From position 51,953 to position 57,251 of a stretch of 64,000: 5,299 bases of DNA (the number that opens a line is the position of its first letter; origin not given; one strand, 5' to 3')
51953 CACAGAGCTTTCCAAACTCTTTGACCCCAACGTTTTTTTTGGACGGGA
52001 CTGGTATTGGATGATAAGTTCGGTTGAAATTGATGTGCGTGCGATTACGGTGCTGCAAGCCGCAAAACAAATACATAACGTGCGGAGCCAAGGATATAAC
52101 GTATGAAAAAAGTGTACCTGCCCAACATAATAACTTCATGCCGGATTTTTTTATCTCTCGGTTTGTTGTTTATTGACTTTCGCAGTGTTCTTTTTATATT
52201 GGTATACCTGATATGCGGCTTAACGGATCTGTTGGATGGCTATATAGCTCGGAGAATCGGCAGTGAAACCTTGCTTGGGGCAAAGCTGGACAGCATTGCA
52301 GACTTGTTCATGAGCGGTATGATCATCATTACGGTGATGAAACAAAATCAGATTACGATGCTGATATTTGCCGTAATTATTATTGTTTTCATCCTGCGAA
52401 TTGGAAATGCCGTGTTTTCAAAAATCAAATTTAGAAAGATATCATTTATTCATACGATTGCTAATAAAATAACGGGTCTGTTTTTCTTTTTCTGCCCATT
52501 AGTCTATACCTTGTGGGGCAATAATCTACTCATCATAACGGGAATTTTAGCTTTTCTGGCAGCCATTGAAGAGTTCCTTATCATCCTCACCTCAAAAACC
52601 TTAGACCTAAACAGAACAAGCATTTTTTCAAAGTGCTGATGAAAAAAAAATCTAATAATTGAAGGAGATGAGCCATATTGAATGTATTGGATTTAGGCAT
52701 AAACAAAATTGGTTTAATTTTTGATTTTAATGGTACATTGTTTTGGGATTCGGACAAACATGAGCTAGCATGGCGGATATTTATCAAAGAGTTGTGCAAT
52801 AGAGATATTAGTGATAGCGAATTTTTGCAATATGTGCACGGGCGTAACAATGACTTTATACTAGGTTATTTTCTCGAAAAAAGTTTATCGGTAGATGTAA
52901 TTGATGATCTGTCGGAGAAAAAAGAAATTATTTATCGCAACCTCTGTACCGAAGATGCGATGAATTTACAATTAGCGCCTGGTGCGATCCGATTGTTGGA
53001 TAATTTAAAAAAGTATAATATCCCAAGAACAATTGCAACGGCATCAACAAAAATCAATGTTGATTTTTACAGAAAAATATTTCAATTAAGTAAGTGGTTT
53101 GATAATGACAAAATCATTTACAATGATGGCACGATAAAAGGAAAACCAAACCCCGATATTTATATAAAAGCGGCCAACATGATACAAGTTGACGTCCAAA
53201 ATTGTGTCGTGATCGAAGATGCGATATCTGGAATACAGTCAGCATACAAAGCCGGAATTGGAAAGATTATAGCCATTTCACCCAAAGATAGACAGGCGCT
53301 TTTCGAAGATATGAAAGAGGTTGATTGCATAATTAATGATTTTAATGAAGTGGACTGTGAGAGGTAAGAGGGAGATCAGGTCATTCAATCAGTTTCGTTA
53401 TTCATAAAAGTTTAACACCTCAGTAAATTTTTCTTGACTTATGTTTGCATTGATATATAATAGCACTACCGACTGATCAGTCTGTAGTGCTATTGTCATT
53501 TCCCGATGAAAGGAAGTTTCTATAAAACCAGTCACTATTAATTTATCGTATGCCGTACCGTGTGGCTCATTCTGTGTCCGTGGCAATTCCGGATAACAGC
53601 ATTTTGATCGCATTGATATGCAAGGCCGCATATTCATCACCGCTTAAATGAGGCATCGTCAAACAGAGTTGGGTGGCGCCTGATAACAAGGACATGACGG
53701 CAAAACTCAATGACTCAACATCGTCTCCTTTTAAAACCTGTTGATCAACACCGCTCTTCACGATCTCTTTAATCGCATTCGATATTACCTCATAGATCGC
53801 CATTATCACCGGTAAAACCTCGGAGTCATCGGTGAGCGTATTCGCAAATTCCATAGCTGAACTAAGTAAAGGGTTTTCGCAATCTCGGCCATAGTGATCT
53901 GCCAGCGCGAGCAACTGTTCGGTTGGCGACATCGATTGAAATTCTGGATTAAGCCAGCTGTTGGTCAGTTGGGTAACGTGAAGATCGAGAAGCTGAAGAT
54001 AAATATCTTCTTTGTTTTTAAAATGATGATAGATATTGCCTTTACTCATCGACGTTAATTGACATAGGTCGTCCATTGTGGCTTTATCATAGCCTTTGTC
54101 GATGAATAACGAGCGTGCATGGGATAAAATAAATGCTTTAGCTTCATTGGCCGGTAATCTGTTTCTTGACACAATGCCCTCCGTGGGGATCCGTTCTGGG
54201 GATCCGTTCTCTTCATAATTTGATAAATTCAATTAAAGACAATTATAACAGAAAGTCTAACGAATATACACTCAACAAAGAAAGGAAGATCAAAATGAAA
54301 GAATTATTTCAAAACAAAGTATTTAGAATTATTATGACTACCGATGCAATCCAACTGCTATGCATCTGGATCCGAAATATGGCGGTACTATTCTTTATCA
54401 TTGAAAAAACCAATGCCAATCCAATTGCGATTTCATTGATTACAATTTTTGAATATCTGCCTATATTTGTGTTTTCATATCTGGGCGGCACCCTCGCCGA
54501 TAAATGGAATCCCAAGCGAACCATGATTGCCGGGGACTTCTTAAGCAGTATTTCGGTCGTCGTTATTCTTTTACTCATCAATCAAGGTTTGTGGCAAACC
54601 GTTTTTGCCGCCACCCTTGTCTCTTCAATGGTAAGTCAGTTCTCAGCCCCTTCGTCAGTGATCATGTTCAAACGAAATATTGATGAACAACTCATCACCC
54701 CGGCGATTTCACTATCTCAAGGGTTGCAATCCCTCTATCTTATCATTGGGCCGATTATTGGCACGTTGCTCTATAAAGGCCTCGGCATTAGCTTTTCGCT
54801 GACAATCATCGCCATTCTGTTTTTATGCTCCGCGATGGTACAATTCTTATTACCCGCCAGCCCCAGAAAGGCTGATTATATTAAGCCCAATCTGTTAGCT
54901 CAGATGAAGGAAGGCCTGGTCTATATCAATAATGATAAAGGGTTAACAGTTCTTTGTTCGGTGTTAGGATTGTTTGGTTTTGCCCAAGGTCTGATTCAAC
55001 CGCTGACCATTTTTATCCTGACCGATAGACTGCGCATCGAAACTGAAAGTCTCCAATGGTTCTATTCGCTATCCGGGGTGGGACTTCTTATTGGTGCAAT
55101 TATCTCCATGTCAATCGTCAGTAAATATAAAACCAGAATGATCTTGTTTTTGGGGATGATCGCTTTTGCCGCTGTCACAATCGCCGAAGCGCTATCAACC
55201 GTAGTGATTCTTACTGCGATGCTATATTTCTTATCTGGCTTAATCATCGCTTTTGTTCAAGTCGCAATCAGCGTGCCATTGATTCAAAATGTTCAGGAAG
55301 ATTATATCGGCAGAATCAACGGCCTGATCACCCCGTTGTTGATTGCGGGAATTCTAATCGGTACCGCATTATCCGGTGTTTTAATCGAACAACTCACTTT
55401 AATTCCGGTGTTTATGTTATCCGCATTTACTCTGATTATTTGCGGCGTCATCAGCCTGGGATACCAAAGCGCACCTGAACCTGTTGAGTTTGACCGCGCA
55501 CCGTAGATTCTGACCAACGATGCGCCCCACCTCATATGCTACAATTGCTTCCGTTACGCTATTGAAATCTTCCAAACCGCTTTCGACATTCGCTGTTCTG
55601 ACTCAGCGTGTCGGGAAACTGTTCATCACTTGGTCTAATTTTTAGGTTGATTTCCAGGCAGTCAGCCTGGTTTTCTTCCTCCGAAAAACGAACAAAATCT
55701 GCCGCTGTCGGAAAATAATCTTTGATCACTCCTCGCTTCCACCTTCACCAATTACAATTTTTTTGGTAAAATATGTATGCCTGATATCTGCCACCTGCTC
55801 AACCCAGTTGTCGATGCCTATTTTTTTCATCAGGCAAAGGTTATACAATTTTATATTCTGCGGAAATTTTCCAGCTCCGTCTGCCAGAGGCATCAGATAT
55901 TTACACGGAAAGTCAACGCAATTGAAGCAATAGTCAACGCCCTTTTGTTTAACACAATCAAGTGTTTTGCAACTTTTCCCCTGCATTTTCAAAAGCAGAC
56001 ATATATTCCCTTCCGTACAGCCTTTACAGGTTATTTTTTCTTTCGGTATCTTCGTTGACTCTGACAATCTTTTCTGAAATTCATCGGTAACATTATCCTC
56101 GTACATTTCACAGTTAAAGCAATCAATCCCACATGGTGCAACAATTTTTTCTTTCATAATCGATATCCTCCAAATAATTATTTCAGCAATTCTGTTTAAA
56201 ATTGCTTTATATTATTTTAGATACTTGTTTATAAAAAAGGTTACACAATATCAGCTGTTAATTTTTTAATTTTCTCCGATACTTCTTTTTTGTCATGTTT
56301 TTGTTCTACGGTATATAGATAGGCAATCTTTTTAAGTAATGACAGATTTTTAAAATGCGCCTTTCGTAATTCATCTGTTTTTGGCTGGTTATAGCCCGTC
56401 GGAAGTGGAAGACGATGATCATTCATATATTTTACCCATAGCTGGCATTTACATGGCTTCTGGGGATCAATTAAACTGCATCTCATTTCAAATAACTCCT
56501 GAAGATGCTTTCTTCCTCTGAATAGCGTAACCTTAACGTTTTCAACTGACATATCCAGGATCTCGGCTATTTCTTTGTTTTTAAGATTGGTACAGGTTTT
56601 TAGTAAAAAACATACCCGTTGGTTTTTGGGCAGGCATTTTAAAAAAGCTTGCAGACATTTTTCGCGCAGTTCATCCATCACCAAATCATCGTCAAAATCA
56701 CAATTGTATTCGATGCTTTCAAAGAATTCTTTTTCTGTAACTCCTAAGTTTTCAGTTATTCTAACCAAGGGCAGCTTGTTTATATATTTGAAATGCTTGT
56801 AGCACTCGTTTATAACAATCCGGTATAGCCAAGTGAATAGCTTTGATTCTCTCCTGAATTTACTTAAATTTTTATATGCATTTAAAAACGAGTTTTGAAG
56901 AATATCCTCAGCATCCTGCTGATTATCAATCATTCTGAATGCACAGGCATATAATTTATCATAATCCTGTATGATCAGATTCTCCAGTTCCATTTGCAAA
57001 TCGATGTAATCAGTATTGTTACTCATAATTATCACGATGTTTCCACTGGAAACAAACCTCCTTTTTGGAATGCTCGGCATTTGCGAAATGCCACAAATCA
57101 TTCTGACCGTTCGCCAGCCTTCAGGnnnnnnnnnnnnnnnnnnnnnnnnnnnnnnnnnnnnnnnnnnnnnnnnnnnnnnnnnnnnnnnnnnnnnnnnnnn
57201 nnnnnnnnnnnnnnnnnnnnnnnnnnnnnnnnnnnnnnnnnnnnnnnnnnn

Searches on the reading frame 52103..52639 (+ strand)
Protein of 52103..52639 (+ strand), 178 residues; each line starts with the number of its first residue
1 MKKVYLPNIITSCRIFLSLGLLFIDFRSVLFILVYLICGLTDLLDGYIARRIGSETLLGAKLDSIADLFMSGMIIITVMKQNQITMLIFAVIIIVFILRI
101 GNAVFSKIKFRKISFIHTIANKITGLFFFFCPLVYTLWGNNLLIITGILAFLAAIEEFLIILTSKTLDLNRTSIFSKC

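Call 76: search_protein_families(library=pfam, proteins=[window:52103-52639:+], max_evalue=0.00001)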
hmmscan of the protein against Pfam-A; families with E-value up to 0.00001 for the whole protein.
window:52103-52639:+ (178 aa): 1 family
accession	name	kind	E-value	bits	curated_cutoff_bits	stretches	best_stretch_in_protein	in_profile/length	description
PF01066.26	CDP-OH_P_transf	-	2.2e-17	64.3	22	1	5-149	2-149/152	CDP-alcohol phosphatidyltransferase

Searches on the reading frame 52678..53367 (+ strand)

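Call 76: search_protein_families(library=pfam, proteins=[window:52678-53367:+], max_evalue=0.00001)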
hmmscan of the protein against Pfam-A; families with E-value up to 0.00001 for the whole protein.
window:52678-53367:+ (229 aa): 2 families
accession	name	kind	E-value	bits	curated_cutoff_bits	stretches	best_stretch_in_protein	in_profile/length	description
PF00702.32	Hydrolase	-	5.1e-20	73.1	26.4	1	13-193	4-191/191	haloacid dehalogenase-like hydrolase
PF13419.12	HAD_2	-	9.3e-19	68.6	23.8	1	13-196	1-175/178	Haloacid dehalogenase-like hydrolase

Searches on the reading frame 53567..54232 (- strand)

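Call 77: search_protein_families(library=pfam, proteins=[window:53567-54232:-], max_evalue=0.00001)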
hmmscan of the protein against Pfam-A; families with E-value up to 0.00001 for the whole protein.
window:53567-54232:- (221 aa): 2 families
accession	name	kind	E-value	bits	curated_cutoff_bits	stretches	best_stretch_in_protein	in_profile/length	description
PF00440.29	TetR_N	-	3.5e-14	52.7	24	1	35-80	1-46/47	Bacterial regulatory proteins, tetR family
PF08360.16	TetR_C_5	-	1.3e-07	32.3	21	1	90-217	6-130/131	QacR-like protein, C-terminal region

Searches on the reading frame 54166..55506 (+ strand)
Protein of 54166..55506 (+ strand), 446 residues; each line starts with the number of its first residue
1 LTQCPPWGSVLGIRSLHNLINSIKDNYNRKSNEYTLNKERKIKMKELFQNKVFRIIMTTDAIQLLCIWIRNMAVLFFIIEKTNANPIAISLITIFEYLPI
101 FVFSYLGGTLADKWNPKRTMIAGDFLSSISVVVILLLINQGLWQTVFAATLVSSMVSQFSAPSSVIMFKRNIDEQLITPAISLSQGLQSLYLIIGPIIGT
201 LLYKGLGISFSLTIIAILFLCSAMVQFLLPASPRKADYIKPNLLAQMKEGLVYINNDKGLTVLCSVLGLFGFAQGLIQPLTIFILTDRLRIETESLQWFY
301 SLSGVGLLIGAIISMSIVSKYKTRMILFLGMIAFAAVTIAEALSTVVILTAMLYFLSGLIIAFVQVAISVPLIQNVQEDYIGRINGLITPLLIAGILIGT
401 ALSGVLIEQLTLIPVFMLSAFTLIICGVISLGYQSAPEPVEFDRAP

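Call 77: search_protein_families(library=pfam, proteins=[window:54166-55506:+], max_evalue=0.00001)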
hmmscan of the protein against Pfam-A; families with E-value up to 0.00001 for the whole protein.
window:54166-55506:+ (446 aa): 2 families
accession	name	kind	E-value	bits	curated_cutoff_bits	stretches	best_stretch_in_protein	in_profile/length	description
PF07690.21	MFS_1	-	1.1e-30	107.2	33.4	2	72-388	17-335/347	Major Facilitator Superfamily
PF05977.19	MFS_3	-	5.7e-16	58.5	27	1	48-431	7-391/524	Transmembrane secretion effector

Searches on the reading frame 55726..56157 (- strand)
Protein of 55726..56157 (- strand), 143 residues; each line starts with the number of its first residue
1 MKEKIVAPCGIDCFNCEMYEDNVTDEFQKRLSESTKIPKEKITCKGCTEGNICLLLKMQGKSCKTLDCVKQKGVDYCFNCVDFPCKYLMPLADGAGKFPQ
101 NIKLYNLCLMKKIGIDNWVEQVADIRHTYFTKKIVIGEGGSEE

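Call 77: search_protein_families(library=pfam, proteins=[window:55726-56157:-], max_evalue=0.00001)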
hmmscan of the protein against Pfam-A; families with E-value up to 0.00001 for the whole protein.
window:55726-56157:- (143 aa): 1 family
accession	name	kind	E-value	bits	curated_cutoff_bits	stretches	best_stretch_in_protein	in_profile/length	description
PF12675.12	DUF3795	-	9.7e-19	68.1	22.6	1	6-88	2-81/83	Protein of unknown function (DUF3795)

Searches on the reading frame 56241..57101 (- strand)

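Call 77: search_protein_families(library=pfam, proteins=[window:56241-57101:-], max_evalue=0.00001)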
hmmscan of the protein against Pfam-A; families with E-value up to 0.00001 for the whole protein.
window:56241-57101:- (286 aa): 2 families
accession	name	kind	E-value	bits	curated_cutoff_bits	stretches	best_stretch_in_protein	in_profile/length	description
PF08281.18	Sigma70_r4_2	-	6.9e-14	51.7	25.7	1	149-200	3-54/54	Sigma-70, region 4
PF04542.20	Sigma70_r2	-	6.2e-13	48.8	24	1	46-105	5-66/71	Sigma-70 region 2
